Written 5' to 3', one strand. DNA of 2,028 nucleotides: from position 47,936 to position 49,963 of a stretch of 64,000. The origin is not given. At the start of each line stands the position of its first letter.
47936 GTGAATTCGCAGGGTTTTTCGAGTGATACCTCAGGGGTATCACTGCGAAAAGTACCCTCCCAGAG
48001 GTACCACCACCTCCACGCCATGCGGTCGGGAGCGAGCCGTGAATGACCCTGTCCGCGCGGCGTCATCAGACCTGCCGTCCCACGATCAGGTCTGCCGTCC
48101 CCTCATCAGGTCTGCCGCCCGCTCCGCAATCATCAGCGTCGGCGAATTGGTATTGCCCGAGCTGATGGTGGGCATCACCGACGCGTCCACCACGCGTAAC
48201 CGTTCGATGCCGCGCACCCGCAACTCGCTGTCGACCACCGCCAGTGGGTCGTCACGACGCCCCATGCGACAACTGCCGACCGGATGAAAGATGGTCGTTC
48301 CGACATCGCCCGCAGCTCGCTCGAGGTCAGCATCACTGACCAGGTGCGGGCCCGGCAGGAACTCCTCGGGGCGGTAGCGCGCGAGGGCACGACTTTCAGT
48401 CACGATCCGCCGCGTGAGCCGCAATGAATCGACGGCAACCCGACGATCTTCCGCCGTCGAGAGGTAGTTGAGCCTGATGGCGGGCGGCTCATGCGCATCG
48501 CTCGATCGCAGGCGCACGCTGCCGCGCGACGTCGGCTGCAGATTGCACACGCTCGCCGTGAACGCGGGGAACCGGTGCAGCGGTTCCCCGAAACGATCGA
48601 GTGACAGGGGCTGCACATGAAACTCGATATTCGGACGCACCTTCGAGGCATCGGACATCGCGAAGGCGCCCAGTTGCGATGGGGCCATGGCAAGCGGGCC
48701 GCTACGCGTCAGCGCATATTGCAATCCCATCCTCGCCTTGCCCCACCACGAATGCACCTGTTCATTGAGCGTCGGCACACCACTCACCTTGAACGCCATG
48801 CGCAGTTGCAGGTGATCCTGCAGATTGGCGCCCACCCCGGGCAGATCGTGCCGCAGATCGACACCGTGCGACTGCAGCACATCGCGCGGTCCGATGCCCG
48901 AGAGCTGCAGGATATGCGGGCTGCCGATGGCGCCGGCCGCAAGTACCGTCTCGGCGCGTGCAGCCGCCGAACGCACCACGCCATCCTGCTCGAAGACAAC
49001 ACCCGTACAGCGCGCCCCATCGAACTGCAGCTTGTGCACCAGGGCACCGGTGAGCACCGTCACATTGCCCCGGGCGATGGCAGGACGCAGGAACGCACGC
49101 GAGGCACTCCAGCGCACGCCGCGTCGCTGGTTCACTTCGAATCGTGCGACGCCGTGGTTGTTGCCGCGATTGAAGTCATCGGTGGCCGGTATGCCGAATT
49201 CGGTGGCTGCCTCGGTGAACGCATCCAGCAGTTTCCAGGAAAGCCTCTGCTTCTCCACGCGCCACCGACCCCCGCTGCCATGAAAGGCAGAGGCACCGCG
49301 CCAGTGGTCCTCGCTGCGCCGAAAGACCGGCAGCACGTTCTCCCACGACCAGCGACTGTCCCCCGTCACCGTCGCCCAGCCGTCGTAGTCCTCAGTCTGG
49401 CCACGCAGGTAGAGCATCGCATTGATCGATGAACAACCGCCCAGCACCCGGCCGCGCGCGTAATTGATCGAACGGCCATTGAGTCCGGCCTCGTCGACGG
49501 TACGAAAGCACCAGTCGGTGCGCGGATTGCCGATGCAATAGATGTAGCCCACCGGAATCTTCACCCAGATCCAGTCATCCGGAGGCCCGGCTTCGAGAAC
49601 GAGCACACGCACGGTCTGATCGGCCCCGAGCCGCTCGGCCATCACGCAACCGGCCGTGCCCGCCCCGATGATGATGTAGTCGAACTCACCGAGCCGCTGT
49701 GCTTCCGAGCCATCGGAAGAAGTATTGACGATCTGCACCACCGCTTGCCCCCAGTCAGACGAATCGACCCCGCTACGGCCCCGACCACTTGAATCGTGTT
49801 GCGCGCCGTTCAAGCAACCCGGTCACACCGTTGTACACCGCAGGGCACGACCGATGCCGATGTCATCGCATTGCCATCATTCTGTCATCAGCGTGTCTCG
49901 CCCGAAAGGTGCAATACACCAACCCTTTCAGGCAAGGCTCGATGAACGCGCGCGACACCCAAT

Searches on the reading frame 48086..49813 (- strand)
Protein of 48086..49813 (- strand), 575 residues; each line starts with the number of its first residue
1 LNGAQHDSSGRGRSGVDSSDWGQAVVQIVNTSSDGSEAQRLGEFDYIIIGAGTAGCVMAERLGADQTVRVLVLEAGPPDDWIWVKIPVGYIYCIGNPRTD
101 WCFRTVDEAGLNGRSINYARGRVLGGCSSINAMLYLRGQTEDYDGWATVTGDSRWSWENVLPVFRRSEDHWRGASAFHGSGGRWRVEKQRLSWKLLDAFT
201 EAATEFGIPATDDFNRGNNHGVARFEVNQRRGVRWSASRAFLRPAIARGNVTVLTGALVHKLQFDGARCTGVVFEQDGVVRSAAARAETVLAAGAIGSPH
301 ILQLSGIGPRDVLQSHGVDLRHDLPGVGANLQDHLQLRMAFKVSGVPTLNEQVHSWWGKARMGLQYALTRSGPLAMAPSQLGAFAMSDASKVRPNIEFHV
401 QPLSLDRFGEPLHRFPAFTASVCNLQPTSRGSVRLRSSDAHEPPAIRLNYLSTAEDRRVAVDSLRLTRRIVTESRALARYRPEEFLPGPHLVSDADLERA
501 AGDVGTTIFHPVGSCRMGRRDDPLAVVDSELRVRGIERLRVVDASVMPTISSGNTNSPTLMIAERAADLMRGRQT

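Call 3: search_protein_families(library=pfam, proteins=[window:48086-49813:-])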
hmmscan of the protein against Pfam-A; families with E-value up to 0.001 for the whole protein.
window:48086-49813:- (575 aa): 6 families
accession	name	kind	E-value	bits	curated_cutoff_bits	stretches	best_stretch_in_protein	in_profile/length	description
PF00732.25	GMC_oxred_N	-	5.2e-48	164.2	23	1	44-335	1-217/218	GMC oxidoreductase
PF05199.19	GMC_oxred_C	-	3.3e-39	135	24.6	1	427-563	1-139/139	GMC oxidoreductase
PF00890.30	FAD_binding_2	-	4.4e-07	29.9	20.4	0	231-298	135-206/414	FAD binding domain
PF05834.18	Lycopene_cycl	-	0.00012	21.7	23.4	1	45-77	1-34/380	Lycopene cyclase protein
PF01266.30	DAO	-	0.00036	20.6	27.9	0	45-77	1-32/353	FAD dependent oxidoreductase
PF13450.12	NAD_binding_8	-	0.00045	20.9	21.9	0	48-77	1-29/68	NAD(P)-binding Rossmann-like domain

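Call 4: search_protein_families(library=ncbifam, proteins=[window:48086-49813:-])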
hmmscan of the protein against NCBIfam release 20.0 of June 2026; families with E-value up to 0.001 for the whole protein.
window:48086-49813:- (575 aa): 8 families
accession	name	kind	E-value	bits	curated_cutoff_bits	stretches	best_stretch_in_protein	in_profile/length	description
NF002550.0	PRK02106.1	subfamily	2.6e-171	571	605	1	43-574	5-537/563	choline dehydrogenase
TIGR01810.1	betA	equivalog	8.4e-145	483.4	732.1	1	45-574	1-530/532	choline dehydrogenase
TIGR03970.1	mycofact_MftG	equivalog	5.6e-88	296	387.45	2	45-352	2-309/487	mycofactocin dehydrogenase MftG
TIGR04542.1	GMC_mycofac_2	equivalog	9.7e-38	130.3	400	1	45-308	1-238/425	mycofactocin system GMC family oxidoreductase MftG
NF038210.1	GMC_mycofac_3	equivalog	3.3e-17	62.5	300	2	247-310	155-218/418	mycofactocin system GMC family oxidoreductase MftG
NF009477.0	PRK12843.1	equivalog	4.9e-06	25.3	758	0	230-297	212-282/578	FAD-dependent oxidoreductase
NF058674.1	CholsOxChoxAB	equivalog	5.3e-05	21.9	850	0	43-76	5-37/535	cholesterol oxidase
TIGR02032.1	GG-red-SF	subfamily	0.00026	20.8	158.8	1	44-75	1-31/297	geranylgeranyl reductase family protein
